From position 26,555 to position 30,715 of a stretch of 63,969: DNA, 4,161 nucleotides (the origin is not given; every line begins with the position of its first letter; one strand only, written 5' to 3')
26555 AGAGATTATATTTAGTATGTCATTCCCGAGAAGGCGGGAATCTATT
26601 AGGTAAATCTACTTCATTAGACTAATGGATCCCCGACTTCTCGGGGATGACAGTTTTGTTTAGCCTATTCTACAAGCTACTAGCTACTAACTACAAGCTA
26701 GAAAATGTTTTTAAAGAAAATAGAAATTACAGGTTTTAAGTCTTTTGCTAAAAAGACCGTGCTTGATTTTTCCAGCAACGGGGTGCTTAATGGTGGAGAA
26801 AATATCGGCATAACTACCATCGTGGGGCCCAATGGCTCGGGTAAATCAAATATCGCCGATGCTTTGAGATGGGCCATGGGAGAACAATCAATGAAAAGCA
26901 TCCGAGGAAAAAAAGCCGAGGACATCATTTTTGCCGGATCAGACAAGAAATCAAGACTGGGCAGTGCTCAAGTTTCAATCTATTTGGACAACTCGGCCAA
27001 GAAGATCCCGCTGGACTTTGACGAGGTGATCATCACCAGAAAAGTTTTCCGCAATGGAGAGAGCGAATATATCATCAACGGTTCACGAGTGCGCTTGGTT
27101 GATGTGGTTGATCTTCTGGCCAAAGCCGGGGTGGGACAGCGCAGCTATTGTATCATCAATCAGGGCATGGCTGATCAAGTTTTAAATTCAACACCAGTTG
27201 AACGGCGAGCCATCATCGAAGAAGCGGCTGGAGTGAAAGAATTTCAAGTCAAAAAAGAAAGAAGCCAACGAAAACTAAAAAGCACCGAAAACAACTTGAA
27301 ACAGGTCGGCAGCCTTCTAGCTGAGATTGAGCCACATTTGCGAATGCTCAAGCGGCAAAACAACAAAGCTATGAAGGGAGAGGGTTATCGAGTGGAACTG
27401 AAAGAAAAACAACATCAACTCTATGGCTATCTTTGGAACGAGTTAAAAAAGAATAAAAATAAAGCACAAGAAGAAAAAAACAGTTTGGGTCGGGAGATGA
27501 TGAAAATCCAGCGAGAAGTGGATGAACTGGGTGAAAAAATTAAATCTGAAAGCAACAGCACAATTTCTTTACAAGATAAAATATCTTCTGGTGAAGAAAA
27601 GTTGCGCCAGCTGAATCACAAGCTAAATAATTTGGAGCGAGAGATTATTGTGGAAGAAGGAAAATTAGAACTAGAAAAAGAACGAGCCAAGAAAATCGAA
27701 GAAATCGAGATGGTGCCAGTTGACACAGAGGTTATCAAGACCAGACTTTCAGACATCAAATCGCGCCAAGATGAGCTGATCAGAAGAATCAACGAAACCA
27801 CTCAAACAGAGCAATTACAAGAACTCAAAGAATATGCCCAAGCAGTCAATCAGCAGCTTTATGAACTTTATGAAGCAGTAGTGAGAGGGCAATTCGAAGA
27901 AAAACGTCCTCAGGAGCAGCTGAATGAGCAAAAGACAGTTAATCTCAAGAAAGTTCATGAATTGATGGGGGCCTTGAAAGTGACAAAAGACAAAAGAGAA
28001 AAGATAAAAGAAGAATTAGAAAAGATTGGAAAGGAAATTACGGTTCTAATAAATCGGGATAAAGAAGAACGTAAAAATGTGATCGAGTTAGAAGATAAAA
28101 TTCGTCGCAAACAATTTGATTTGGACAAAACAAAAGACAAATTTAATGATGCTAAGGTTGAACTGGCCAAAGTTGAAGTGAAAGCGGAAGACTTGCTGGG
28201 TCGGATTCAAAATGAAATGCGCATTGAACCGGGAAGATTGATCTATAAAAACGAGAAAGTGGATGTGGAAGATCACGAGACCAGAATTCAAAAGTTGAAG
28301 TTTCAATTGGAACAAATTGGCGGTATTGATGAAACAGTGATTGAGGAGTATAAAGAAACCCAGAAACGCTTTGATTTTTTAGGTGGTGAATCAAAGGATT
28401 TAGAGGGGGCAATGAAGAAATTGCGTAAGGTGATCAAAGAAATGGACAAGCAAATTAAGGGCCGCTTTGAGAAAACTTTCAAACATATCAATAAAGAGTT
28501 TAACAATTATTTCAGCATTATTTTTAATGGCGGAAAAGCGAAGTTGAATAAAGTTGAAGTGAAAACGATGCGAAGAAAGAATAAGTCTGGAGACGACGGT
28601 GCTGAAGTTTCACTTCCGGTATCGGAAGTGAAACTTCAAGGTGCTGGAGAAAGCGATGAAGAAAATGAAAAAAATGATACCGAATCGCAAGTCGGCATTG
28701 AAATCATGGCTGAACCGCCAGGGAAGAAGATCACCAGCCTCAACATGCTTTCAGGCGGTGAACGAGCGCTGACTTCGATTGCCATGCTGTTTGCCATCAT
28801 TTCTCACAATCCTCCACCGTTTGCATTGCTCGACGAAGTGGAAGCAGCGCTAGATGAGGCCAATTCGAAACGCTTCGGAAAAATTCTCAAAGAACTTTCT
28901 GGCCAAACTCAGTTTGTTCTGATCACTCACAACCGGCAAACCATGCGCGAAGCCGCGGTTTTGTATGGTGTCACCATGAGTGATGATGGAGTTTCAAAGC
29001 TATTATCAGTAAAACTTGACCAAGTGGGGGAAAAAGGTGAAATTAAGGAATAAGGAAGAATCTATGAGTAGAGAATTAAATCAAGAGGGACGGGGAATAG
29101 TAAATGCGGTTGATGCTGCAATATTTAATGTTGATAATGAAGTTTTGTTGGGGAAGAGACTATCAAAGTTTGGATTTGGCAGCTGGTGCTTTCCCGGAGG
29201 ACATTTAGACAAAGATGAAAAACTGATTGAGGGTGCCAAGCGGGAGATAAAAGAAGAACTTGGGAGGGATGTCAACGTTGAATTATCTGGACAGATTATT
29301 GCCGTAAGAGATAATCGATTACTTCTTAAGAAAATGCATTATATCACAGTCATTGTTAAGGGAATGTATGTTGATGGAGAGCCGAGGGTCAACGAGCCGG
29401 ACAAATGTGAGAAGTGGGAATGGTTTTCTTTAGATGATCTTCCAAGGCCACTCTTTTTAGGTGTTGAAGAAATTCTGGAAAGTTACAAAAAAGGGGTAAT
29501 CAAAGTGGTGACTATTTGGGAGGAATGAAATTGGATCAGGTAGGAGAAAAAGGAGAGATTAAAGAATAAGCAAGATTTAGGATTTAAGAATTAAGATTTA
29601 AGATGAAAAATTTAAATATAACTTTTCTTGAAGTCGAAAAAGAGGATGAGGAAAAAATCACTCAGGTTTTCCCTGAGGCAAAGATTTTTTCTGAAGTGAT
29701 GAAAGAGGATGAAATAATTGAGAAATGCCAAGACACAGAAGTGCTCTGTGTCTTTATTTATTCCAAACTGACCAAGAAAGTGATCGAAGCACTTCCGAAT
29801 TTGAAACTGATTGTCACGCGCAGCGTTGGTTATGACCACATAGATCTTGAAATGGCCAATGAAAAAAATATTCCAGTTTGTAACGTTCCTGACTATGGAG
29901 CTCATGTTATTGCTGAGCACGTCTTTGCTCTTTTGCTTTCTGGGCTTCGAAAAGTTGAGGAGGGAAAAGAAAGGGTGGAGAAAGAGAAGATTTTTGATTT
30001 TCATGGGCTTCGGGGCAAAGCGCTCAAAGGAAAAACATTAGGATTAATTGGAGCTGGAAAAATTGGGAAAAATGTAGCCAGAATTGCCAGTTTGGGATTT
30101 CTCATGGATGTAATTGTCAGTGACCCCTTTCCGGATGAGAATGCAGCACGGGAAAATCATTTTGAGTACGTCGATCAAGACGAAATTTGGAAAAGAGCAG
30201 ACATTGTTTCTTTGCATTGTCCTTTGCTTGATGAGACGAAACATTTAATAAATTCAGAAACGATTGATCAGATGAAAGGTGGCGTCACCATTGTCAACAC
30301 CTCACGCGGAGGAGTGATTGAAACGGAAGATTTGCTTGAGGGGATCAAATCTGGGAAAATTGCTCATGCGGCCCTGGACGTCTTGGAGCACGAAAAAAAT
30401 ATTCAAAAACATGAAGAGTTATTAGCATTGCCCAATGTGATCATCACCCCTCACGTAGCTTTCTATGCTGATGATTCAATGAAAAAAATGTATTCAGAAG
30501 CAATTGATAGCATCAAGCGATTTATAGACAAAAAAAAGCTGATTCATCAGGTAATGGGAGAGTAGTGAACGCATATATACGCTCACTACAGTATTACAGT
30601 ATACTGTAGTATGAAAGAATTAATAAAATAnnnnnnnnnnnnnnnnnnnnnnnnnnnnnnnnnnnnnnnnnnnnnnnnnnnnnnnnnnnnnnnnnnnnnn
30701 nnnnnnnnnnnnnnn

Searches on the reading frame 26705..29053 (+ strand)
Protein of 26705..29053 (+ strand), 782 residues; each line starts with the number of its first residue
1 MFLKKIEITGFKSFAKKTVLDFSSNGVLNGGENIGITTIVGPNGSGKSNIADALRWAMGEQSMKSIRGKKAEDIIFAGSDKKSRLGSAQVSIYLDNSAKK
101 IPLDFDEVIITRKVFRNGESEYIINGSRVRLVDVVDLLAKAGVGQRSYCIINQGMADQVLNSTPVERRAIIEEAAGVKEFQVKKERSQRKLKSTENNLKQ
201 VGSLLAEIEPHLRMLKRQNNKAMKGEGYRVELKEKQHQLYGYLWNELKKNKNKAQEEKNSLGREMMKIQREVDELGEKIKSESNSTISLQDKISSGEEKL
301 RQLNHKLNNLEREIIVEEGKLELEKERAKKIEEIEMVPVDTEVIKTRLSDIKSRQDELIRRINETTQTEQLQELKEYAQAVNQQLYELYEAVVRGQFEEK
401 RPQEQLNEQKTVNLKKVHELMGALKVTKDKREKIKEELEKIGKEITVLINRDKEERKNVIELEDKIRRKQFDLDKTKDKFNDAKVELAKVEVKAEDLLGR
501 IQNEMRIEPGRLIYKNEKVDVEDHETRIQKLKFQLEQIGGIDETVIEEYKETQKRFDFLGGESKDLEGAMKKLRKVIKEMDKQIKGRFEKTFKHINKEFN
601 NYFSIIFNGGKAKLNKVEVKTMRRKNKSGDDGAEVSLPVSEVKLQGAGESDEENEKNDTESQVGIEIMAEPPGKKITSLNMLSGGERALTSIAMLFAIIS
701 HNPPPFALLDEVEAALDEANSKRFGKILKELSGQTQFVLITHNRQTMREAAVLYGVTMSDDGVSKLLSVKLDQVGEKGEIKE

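Call 12: search_protein_families(library=pfam, proteins=[window:26705-29053:+])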
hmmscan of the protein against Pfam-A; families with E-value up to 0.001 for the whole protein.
window:26705-29053:+ (782 aa): 5 families
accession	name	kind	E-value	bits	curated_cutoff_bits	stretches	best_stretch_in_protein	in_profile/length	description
PF02463.25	SMC_N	-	7.2e-58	196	40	2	2-301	1-145/220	RecF/RecN/SMC N terminal domain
PF13175.12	AAA_15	-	4.2e-15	56.7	32.1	1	1-383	1-258/374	AAA ATPase domain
PF13304.12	AAA_21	-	1.6e-13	51.8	27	2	524-743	81-299/304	AAA domain, putative AbiEii toxin, Type IV TA system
PF13476.12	AAA_23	-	4.5e-13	50.7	27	1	5-314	1-200/201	AAA domain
PF13555.12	AAA_29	-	0.00089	19.4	27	0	35-56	23-44/61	P-loop containing region of AAA domain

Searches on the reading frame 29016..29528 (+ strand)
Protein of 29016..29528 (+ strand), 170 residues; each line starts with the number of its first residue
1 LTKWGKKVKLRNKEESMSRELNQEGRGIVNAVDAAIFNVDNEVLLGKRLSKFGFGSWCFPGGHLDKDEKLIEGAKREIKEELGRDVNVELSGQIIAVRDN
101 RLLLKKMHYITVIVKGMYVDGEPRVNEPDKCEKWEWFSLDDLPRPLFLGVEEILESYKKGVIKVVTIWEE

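Call 81: search_protein_families(library=pfam, proteins=[window:29016-29528:+], max_evalue=0.001)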
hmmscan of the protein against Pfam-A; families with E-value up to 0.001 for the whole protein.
window:29016-29528:+ (170 aa): 3 families
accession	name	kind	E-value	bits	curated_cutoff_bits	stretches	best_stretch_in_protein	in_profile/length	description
PF00293.34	NUDIX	-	4.2e-21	75.8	21.1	1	30-146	4-123/134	NUDIX domain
PF22327.2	Nudt16-like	-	0.00034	21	27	1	55-87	33-66/161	U8 snoRNA-decapping enzyme-like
PF14815.12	NUDIX_4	-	0.00096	19.4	35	0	35-142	4-98/113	NUDIX domain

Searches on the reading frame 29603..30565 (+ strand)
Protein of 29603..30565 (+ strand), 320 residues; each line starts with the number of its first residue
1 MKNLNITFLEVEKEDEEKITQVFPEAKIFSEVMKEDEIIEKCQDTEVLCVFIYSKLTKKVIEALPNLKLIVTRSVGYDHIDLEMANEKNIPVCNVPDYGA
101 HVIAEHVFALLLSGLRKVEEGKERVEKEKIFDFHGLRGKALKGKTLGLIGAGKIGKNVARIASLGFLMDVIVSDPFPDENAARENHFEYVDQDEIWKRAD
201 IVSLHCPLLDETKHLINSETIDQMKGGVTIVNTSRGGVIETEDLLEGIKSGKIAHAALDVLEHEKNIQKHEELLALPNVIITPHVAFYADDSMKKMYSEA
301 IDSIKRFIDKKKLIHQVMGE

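Call 81: search_protein_families(library=pfam, proteins=[window:29603-30565:+], max_evalue=0.001)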
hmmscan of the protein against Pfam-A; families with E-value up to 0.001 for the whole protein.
window:29603-30565:+ (320 aa): 2 families
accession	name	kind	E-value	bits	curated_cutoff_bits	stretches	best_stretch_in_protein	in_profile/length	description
PF02826.25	2-Hacid_dh_C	-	2.1e-55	187.3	25.1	1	108-286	1-178/178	D-isomer specific 2-hydroxyacid dehydrogenase, NAD binding domain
PF00389.36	2-Hacid_dh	-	5.8e-31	107.4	24.6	1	16-317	12-133/134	D-isomer specific 2-hydroxyacid dehydrogenase, catalytic domain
